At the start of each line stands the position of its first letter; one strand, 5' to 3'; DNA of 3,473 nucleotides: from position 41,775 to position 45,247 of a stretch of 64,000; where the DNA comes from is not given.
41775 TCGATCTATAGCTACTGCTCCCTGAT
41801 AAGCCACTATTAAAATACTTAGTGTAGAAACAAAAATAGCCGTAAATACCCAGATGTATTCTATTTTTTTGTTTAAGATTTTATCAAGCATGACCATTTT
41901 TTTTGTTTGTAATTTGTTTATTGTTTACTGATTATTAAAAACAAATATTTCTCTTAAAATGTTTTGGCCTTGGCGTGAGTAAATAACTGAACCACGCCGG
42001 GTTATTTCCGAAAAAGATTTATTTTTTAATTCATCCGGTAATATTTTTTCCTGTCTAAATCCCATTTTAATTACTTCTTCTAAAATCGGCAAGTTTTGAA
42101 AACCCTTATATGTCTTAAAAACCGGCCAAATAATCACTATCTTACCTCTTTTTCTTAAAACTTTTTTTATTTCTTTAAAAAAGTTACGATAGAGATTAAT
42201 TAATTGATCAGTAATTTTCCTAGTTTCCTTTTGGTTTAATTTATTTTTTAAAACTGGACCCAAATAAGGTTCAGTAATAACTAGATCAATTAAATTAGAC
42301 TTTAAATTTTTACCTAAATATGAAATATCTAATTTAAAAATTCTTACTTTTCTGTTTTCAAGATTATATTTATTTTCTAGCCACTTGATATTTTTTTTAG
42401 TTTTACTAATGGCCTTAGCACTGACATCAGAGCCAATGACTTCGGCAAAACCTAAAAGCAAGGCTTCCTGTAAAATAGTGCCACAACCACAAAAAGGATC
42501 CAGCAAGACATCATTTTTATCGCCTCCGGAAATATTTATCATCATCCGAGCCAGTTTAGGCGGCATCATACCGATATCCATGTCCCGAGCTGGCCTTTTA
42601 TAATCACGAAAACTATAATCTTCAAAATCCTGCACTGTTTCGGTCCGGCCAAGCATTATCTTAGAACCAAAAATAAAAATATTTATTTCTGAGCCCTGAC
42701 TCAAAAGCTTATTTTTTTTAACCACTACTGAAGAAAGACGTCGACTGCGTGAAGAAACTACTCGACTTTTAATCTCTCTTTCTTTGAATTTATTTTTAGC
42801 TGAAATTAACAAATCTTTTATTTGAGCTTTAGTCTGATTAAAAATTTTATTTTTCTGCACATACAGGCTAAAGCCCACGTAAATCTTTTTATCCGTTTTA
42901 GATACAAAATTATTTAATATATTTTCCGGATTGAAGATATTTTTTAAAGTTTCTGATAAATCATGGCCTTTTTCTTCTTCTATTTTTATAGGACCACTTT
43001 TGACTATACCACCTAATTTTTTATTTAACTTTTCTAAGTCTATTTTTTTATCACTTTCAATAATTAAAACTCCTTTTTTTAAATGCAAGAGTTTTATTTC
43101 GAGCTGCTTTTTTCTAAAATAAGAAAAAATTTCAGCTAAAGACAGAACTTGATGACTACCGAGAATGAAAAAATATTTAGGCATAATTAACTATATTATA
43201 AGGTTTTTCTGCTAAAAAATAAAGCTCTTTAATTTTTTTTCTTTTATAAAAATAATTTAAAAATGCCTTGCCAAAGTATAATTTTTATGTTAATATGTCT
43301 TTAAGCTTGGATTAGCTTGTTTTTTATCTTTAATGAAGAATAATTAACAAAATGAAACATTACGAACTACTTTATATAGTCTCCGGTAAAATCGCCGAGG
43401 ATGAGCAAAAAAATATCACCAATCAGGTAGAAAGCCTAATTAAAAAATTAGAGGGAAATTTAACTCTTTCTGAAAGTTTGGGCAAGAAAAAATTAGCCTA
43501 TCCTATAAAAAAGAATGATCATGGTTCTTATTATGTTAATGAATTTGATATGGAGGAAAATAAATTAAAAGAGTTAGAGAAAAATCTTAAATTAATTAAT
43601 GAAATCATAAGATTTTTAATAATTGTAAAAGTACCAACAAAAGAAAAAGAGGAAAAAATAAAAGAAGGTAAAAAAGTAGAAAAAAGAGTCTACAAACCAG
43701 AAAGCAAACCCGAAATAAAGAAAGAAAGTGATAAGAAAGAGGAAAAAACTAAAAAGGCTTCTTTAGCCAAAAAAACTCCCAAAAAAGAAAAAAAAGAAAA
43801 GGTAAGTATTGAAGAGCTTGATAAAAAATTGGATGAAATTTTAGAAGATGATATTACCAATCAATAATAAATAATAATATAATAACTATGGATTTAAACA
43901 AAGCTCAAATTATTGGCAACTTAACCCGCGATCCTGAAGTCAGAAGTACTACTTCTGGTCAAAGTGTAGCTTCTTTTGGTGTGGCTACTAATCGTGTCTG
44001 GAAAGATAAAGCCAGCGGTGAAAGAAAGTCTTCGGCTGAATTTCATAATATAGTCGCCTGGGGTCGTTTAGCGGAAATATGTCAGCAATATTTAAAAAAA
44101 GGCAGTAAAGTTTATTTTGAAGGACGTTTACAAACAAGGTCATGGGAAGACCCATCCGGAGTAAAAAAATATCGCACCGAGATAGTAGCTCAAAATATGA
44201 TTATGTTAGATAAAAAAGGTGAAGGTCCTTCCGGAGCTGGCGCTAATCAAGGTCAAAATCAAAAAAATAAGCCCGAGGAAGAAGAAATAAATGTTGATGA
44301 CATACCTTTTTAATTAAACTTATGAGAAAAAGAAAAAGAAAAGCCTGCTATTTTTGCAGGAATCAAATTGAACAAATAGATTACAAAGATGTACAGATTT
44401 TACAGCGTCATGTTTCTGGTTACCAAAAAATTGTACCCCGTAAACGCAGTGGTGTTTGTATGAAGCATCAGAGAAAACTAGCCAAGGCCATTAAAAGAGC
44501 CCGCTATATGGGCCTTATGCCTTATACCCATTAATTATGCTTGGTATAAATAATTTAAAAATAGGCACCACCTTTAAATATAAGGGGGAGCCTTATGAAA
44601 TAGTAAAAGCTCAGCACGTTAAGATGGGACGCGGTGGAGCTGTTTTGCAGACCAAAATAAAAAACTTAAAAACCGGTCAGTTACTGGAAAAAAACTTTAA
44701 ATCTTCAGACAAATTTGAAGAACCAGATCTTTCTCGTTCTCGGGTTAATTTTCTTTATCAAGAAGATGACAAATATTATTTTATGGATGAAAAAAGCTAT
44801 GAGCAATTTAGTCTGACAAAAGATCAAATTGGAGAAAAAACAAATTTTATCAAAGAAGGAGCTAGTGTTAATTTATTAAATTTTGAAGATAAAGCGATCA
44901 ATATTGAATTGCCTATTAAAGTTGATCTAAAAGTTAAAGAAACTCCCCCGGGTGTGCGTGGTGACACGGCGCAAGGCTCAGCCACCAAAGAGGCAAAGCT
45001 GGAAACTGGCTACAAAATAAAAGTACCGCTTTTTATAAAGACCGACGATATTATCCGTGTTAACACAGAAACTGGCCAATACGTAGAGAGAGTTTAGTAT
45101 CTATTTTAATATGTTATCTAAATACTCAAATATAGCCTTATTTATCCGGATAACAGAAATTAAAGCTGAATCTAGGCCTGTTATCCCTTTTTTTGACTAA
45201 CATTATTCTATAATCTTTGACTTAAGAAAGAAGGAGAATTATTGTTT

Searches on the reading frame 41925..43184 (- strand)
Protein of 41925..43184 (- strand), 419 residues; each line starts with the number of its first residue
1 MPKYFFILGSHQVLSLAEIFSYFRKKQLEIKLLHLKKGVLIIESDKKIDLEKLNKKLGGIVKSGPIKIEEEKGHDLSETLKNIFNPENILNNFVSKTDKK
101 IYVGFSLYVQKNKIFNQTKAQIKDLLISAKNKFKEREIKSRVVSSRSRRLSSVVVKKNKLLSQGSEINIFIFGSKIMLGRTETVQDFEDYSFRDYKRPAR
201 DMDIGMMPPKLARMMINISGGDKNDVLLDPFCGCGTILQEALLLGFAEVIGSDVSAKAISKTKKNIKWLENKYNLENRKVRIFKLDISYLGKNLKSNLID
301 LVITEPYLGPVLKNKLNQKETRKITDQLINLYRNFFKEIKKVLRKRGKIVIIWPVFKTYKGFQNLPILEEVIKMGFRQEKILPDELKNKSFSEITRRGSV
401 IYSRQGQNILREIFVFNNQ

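Call 35: search_protein_families(library=pfam, proteins=[window:41925-43184:-], max_evalue=0.01)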
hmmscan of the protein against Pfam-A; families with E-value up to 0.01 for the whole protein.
window:41925-43184:- (419 aa): 8 families
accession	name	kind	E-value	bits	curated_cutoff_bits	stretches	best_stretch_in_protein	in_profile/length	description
PF01170.24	UPF0020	-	1.3e-14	54.8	22.3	1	204-354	9-167/197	RMKL-like, methyltransferase domain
PF13847.12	Methyltransf_31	-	6.5e-11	42.5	27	1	222-367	2-114/145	Methyltransferase domain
PF01555.25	N6_N4_Mtase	-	2.3e-09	38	26.7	1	76-261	61-218/221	DNA methylase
PF09445.16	Methyltransf_15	-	7.2e-05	22.9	22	1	226-309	3-82/165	RNA cap guanine-N2 methyltransferase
PF08241.18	Methyltransf_11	-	0.00031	21.8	21.2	0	232-304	5-66/95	Methyltransferase domain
PF03602.21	Cons_hypoth95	-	0.00031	20.9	24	1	224-306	42-121/182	Conserved hypothetical protein 95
PF13649.12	Methyltransf_25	-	0.0014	19.7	27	0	228-272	2-47/97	Methyltransferase domain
PF11599.14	AviRa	-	0.0089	16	25.7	0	226-285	54-115/232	RRNA methyltransferase AviRa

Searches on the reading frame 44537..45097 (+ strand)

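Call 35: search_protein_families(library=pfam, proteins=[window:44537-45097:+], max_evalue=0.01)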
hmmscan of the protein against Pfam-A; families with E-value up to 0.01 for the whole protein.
window:44537-45097:+ (186 aa): 3 families
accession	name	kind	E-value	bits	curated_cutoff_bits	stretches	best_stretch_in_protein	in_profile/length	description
PF09285.17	Elong-fact-P_C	-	8.7e-26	89.8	25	1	129-185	1-56/56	Elongation factor P, C-terminal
PF08207.18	EFP_N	-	7.4e-22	77.6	23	1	5-60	3-58/58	Elongation factor P (EF-P) KOW-like domain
PF01132.26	EFP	-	5.7e-18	65.1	27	1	70-121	3-54/54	Elongation factor P (EF-P) OB domain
